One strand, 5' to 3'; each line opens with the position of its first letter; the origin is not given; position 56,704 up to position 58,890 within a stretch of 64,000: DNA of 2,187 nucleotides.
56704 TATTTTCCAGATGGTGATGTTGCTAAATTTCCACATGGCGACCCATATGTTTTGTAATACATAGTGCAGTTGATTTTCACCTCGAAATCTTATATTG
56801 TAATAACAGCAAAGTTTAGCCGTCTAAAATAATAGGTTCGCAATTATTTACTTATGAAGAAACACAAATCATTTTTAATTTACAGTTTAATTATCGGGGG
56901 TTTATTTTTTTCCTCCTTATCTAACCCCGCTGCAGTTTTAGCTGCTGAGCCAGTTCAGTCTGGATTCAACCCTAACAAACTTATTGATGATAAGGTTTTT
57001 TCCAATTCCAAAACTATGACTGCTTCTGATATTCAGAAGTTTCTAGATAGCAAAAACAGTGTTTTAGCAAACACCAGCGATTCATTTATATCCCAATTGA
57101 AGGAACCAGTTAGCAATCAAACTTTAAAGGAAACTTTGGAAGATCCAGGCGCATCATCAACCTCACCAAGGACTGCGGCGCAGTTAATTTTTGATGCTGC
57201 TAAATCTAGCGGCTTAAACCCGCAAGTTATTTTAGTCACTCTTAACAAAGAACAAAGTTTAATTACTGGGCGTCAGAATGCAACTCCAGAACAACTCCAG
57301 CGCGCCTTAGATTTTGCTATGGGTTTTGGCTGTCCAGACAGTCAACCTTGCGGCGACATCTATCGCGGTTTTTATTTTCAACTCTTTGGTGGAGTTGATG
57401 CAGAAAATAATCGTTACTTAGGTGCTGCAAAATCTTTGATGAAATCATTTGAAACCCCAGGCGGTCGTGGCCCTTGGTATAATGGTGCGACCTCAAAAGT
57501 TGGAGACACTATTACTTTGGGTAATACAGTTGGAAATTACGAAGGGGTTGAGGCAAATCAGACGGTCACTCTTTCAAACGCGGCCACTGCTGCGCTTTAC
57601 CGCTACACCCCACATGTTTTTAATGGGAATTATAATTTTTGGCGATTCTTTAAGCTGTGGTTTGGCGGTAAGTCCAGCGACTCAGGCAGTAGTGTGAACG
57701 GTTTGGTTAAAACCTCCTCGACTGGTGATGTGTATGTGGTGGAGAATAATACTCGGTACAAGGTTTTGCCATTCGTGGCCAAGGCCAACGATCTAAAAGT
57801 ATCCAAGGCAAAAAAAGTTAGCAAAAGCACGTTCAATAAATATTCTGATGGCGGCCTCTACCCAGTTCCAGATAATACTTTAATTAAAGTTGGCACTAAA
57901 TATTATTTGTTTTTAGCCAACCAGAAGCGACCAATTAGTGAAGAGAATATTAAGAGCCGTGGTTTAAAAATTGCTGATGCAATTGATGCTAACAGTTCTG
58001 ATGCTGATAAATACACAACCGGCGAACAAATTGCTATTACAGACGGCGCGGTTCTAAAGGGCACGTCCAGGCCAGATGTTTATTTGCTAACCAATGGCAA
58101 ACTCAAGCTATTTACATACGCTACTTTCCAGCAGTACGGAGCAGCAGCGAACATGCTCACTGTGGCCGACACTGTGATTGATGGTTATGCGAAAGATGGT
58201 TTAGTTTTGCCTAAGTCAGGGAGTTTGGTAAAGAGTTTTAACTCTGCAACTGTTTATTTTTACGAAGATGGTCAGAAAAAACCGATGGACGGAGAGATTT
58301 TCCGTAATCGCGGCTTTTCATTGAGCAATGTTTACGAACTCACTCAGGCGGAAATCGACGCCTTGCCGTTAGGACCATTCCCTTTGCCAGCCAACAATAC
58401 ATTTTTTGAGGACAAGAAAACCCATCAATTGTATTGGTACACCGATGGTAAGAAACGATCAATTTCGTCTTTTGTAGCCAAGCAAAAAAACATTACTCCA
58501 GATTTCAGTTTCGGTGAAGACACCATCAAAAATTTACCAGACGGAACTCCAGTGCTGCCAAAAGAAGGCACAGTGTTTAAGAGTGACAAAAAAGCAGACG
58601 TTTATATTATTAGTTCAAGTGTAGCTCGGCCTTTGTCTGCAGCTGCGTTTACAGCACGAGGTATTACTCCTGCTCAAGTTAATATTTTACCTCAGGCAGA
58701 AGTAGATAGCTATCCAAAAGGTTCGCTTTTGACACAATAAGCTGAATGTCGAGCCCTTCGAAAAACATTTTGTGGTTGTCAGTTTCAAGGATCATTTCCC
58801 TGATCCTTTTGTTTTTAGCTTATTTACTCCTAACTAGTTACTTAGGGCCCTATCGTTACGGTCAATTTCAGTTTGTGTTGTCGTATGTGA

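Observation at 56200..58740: Shared ~57 aa repeat module on an S8 subtilase and the adjacent 628 aa secreted protein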

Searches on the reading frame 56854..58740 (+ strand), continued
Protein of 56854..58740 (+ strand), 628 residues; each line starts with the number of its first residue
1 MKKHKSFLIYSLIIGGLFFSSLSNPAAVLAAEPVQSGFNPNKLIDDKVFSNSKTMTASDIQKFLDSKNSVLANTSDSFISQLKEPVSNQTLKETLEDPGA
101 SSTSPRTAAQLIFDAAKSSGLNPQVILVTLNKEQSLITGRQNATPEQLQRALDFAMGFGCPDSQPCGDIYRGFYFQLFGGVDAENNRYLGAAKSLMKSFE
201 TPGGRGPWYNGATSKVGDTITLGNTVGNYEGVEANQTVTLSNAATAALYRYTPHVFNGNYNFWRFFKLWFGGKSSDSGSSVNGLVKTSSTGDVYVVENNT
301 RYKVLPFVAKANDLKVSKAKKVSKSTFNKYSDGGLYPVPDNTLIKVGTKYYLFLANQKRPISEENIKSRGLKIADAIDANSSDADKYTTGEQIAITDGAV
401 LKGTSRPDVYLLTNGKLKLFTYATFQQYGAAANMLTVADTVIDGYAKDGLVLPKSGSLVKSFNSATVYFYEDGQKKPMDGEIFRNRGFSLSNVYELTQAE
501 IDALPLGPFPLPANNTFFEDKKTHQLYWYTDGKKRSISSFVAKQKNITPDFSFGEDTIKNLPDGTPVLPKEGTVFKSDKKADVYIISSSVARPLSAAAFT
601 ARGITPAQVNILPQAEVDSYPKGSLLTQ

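Call 54: fold_search(model_id=the predicted structure, library=viral)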
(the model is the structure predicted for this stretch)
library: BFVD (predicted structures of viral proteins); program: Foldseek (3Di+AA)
matches with E <= 10: 318; with E <= 0.001: 3
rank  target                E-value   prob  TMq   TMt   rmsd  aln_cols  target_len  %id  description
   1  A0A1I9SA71            3.1e-06  1.00  0.16  0.70   3.9       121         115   14  Uncharacterized protein [Rhodococcus phage Weasels2]
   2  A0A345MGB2            4.0e-04  1.00  0.13  0.61   3.3        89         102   18  Uncharacterized protein [Streptomyces phage LukeCage]
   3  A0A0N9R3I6            8.9e-04  1.00  0.09  0.13  12.1       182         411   14  Uncharacterized protein [Chrysochromulina ericina virus CeV-01B]
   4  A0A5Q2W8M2            1.4e-02  1.00  0.09  0.11   3.1        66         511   23  (no name in the UniProt tables at hand)
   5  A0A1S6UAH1            1.5e-02  0.21  0.09  0.13  16.1       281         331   12  Structural protein [Serratia phage BF]
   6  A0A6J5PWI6            2.9e-02  1.00  0.09  0.45   4.4        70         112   24  Uncharacterized protein [uncultured Caudovirales phage]
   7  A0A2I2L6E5            3.4e-02  0.07  0.07  0.05  23.2       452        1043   12  Uncharacterized protein [Orpheovirus IHUMI-LCC2]
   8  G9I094                5.2e-02  0.21  0.06  0.05  16.5       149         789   13  Matrix metalloprotease [Helicoverpa zea nudivirus 2]
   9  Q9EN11                5.4e-02  0.11  0.06  0.10  21.0       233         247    7  AMV037 [Amsacta moorei entomopoxvirus]
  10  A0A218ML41            6.4e-02  1.00  0.08  0.25   2.5        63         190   17  Uncharacterized protein [uncultured virus]
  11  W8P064                8.7e-02  0.47  0.07  0.14  18.0       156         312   18  M23ase beta-sheet core domain-containing protein [Microbacterium phage vB_MoxS-ISF9]
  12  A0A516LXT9            1.1e-01  0.04  0.06  0.07  28.1       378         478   10  (no name in the UniProt tables at hand)
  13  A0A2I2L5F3            1.1e-01  0.06  0.07  0.06  32.1       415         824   12  Collagen-like protein [Orpheovirus IHUMI-LCC2]
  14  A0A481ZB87            1.4e-01  0.05  0.06  0.06  19.5       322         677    9  Regulator of chromosome condensation protein [Pithovirus LCPAC403]
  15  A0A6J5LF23            1.6e-01  0.03  0.07  0.08  29.5       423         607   13  Major tropism determinant N-terminal domain-containing protein [uncultured Caudovirales phage]
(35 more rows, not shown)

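Call 60: find_related_loci(query=A1, collection=genome_contigs, flank=5000)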
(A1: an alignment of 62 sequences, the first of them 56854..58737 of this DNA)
Query A1 (628 aa) in genome_contigs; peptide patterns used: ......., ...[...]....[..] (x = any residue, [..] = any of these).
388 stretches matched a pattern; 272 encode a relative of the query (tblastn E <= 1e-3); the best 80 are kept; 80 distinct loci.
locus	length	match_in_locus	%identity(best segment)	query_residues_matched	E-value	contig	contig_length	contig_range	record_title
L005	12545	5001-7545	74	1-628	0e+0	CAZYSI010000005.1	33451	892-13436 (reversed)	MAG TPA_asm: uncultured Candidatus Saccharibacteria bacterium isolate binchicken_co326_102 genome assembly, contig: NODE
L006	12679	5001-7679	64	1-628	0e+0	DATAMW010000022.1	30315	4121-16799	MAG TPA_asm: Patescibacteria group bacterium isolate SMAG_U7001 k141_1503606, whole genome shotgun sequence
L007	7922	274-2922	65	19-628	0e+0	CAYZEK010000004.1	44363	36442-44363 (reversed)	MAG TPA_asm: uncultured Candidatus Saccharibacteria bacterium isolate binchicken_co245_329 genome assembly, contig: NODE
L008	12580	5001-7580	63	1-628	0e+0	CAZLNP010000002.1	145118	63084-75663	MAG TPA_asm: uncultured Candidatus Saccharibacteria bacterium isolate SRP286056_co2_291 genome assembly, contig: NODE_85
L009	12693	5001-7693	67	1-628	0e+0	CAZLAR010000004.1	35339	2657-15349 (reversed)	MAG TPA_asm: uncultured Candidatus Saccharibacteria bacterium isolate SRP192515_co2_181 genome assembly, contig: NODE_85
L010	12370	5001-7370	56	1-627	0e+0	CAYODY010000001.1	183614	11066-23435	MAG TPA_asm: uncultured Candidatus Saccharibacteria bacterium isolate SRP286056_co2_146 genome assembly, contig: NODE_54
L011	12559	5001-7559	63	1-628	0e+0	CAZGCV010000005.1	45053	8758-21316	MAG TPA_asm: uncultured Candidatus Saccharibacteria bacterium isolate SRP344714_co1_292 genome assembly, contig: NODE_17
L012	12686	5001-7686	48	9-628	0e+0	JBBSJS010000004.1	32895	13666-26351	MAG: Candidatus Doudnabacteria bacterium isolate LS4_metabat2.068 LS4_metabat2.068_K_1131086_L_32895_cov_9.0000, whole g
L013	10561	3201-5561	50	1-628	0e+0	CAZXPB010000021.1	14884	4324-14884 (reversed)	MAG TPA_asm: uncultured Candidatus Saccharibacteria bacterium isolate SRP278252_co1_286 genome assembly, contig: NODE_70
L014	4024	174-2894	48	25-627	0e+0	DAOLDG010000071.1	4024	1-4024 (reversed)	MAG TPA_asm: Candidatus Doudnabacteria bacterium isolate AMR_MDS_0148 NODE_4405_length_4024_cov_4.245654, whole genome s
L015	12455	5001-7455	47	1-624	1e-180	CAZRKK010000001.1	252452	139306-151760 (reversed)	MAG TPA_asm: uncultured Candidatus Saccharibacteria bacterium isolate SRP170004_co1_269 genome assembly, contig: NODE_46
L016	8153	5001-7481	49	25-628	2e-180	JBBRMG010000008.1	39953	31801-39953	MAG: Candidatus Doudnabacteria bacterium isolate La1_metabat2.020 LA1C_B2.020_k141_746743L_39953_cov_11.0000, whole geno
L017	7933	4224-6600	47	8-628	5e-180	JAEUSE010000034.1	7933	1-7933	MAG: Candidatus Doudnabacteria bacterium isolate new MAG-295 NODE_34_length_7933_cov_3.056772, whole genome shotgun sequ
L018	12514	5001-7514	46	2-626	1e-179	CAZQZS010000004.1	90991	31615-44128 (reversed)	MAG TPA_asm: uncultured Candidatus Saccharibacteria bacterium isolate binchicken_co179_18 genome assembly, contig: NODE_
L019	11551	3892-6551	46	2-626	3e-179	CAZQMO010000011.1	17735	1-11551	MAG TPA_asm: uncultured Candidatus Saccharibacteria bacterium isolate binchicken_co242_277 genome assembly, contig: NODE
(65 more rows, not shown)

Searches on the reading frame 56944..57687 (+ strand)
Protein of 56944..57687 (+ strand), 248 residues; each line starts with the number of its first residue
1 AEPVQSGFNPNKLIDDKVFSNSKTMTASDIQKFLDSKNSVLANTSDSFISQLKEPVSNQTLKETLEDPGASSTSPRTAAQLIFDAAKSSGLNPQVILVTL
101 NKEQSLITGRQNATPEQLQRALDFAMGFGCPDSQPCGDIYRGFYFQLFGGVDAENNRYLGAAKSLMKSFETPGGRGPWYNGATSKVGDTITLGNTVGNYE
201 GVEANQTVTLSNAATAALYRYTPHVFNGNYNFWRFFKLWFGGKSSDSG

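Call 46: predict_structure(alignment_id=A4)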
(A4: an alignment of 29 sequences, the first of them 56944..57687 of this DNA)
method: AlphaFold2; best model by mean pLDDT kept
length: 248 residues; sequences in the alignment: 29
mean_pLDDT: 93.1   pTM: 0.91
mean pLDDT of the five models: 93.1, 91.9, 91.2, 90.7, 90.0
residues with pLDDT >= 90: 214; 70-90: 21; 50-70: 7; < 50: 6
segments of 3 or more residues with pLDDT < 50: 243-248
pLDDT, mean of each block of 10 residues (from residue 1): 92 98 98 98 98 97 97 97 98 98 96 96 89 72 97 92 97 96 97 90 94 97 91 96 47
secondary structure, 60 per line:
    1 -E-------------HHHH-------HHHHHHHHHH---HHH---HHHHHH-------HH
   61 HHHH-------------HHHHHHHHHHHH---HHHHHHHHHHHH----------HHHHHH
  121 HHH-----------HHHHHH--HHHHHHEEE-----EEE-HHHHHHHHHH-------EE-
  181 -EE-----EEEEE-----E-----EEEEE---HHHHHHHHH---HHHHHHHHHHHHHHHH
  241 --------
elements in order: H16-19 H27-36 H46-51 H59-64 H78-89 H93-104 H115-123 H135-140 H143-148 E149-151 E157-159 H161-170 E189-193 E205-209 H213-221 H225-240

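Call 49: fold_search(model_id=the predicted structure, library=pdb)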
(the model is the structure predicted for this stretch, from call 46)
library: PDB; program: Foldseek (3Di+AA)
matches with E <= 10: 55; with E <= 0.001: 0
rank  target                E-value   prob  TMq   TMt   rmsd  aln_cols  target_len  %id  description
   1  5o8x_A                6.7e-01  0.08  0.22  0.18  14.4       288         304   12  The X-ray Structure of Catenated Lytic Transglycosylase SltB1 from Pseudomonas aeruginosa (released 2017-11-29)
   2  7pj4                  1.3e+00  0.23  0.34  0.32   8.3       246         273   13  Crystal structure of catalytic domain in closed conformation of LytB (E585Q)from Streptococcus pneumoniae (released 2022-09-07)
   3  4pi7_A                1.8e+00  0.18  0.36  0.40   7.2       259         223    9  Crystal structure of S. Aureus Autolysin E in complex with disaccharide NAM-NAG (released 2015-10-14)
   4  4pia                  2.4e+00  0.15  0.25  0.27   7.8       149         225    9  Crystal structure of S. Aureus Autolysin E (released 2015-10-14)
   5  8ej5_A                3.5e+00  0.04  0.23  0.15  14.4       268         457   14  Tail tip structure of Staphylococcus phage Andhra (released 2022-12-14)
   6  4anr                  3.5e+00  0.03  0.16  0.14  15.0       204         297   10  Crystal structure of soluble lytic Transglycosylase SltB1 from Pseudomonas aeruginosa (released 2012-04-04)
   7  6psj_B                3.5e+00  0.01  0.10  0.11  15.8       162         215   10  Bazedoxifene in Complex with Y537S Estrogen Receptor Alpha Ligand Binding Domain (released 2019-11-20)
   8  7qvd                  3.7e+00  0.04  0.26  0.18  17.9       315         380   12  X-ray structure of the lytic transglycosylase SltB2 from Pseudomonas aeruginosa (released 2023-08-16)
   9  1d0k_A                3.9e+00  0.03  0.23  0.19  15.0       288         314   12  THE ESCHERICHIA COLI LYTIC TRANSGLYCOSYLASE SLT35 IN COMPLEX WITH TWO MURODIPEPTIDES (GLCNAC-MURNAC-L-ALA-D-GLU) (released 2000-03-06)
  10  4pi8_A                4.1e+00  0.07  0.28  0.31  11.2       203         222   10  Crystal structure of catalytic mutant E138A of S. Aureus Autolysin E in complex with disaccharide NAG-NAM (released 2015-10-14)
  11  8yxn_A                4.1e+00  0.01  0.13  0.12  18.1       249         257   10  X-ray structure of Clostridium perfringens autolysin catalytic domain in the P1 form (released 2024-05-15)
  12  6u0o_B                4.4e+00  0.01  0.13  0.12  18.0       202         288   11  Crystal structure of a peptidoglycan release complex, SagB-SpdC, in lipidic cubic phase (released 2020-09-23)
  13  8dv7_B                4.4e+00  0.01  0.09  0.10  15.2       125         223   10  Estrogen Receptor Alpha Ligand Binding Domain in Complex with (6'-hydroxy-1'-(4-(2-(1-propylpyrrolidin-3-yl)ethyl)phen (released 2022-11-09)
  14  4g9s_A                4.9e+00  0.03  0.18  0.22  11.1       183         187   12  Crystal structure of Escherichia coli PliG in complex with Atlantic salmon g-type lysozyme (released 2012-11-07)
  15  8yxn_B                4.9e+00  0.02  0.10  0.10  15.9       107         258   16  X-ray structure of Clostridium perfringens autolysin catalytic domain in the P1 form (released 2024-05-15)
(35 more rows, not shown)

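Call 68: search_protein_families(library=phrogs, proteins=[window:56944-57687:+], max_evalue=1)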
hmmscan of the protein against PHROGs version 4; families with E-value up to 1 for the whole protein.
window:56944-57687:+ (248 aa): 1 family
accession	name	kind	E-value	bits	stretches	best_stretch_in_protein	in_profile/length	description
phrog_14033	-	unknown function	0.34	11.8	0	3-20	24-41/44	-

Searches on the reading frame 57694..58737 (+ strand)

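Call 68: search_protein_families(library=phrogs, proteins=[window:57694-58737:+], max_evalue=1)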
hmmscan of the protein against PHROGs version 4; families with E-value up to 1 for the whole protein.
window:57694-58737:+ (348 aa): 1 family
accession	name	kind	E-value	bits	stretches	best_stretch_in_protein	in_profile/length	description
phrog_9616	-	unknown function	0.00017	22.6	0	160-222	46-109/118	-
